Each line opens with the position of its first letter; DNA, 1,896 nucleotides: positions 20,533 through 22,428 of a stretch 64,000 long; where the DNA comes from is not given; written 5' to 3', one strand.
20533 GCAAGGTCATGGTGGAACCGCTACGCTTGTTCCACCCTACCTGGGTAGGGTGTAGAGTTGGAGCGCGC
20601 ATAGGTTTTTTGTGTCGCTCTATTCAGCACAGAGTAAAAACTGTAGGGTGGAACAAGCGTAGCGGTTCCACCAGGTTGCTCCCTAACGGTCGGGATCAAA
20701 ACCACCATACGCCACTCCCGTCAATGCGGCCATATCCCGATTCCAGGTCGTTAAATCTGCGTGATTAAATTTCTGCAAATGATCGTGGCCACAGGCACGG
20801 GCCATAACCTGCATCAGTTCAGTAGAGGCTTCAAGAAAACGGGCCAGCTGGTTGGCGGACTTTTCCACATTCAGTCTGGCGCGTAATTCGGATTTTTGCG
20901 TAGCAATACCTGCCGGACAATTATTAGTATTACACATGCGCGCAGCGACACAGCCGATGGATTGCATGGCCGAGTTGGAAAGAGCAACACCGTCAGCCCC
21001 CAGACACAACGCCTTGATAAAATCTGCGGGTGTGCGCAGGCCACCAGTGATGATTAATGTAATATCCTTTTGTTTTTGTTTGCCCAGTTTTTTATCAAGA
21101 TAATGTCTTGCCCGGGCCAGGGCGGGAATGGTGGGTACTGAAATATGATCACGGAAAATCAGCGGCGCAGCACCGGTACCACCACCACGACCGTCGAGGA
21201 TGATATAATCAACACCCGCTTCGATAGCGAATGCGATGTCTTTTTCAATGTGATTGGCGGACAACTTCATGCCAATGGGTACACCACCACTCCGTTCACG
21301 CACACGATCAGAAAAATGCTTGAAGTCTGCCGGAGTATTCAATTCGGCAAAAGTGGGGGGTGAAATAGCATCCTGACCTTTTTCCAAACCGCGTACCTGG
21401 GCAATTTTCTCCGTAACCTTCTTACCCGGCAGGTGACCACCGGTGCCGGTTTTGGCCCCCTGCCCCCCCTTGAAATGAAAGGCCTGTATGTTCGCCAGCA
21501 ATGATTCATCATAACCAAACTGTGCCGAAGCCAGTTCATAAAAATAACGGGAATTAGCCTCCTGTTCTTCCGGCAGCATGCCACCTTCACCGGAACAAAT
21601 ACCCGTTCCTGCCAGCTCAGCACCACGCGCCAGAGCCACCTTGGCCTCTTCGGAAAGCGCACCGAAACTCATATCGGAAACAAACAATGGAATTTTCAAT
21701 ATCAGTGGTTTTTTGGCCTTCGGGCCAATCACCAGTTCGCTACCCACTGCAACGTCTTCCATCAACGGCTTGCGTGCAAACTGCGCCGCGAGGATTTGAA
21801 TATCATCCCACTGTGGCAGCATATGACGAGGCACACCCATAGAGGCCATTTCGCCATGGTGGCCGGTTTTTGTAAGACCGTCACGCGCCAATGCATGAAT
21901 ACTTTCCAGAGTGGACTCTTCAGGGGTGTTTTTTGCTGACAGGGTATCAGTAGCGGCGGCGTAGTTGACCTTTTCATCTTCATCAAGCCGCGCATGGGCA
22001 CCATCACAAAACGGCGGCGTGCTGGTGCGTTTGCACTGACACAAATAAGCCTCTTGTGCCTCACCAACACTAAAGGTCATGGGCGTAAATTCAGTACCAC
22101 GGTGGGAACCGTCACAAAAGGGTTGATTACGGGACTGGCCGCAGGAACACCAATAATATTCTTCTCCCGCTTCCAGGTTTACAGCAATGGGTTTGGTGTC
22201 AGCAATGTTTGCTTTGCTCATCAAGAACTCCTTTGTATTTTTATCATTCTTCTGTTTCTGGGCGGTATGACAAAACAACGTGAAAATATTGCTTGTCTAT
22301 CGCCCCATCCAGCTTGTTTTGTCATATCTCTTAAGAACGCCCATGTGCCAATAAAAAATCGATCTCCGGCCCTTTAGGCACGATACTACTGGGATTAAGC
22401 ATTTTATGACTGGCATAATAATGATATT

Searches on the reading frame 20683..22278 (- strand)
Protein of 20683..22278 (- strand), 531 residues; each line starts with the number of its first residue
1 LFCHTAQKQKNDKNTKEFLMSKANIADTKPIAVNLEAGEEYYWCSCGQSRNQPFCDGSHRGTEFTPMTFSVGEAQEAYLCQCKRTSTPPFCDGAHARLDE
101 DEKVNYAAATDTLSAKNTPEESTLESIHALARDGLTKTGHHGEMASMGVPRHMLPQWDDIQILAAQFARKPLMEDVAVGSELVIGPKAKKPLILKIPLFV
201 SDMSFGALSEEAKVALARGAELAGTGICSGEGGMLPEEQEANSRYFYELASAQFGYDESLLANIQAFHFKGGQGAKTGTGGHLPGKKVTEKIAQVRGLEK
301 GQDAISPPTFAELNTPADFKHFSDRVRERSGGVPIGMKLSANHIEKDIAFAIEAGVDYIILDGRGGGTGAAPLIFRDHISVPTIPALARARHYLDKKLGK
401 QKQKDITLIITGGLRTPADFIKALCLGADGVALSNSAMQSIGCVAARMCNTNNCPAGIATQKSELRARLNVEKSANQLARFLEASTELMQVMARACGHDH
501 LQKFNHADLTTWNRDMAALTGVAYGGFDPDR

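Call 34: search_protein_families(library=ncbifam, proteins=[window:20683-22278:-], max_evalue=1e-10)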
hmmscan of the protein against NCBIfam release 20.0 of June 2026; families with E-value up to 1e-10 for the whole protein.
window:20683-22278:- (531 aa): 1 family
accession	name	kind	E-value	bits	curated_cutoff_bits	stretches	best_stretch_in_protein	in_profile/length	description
NF008730.0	PRK11750.1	equivalog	1.3e-41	142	1047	1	202-494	865-1156/1490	glutamate synthase large subunit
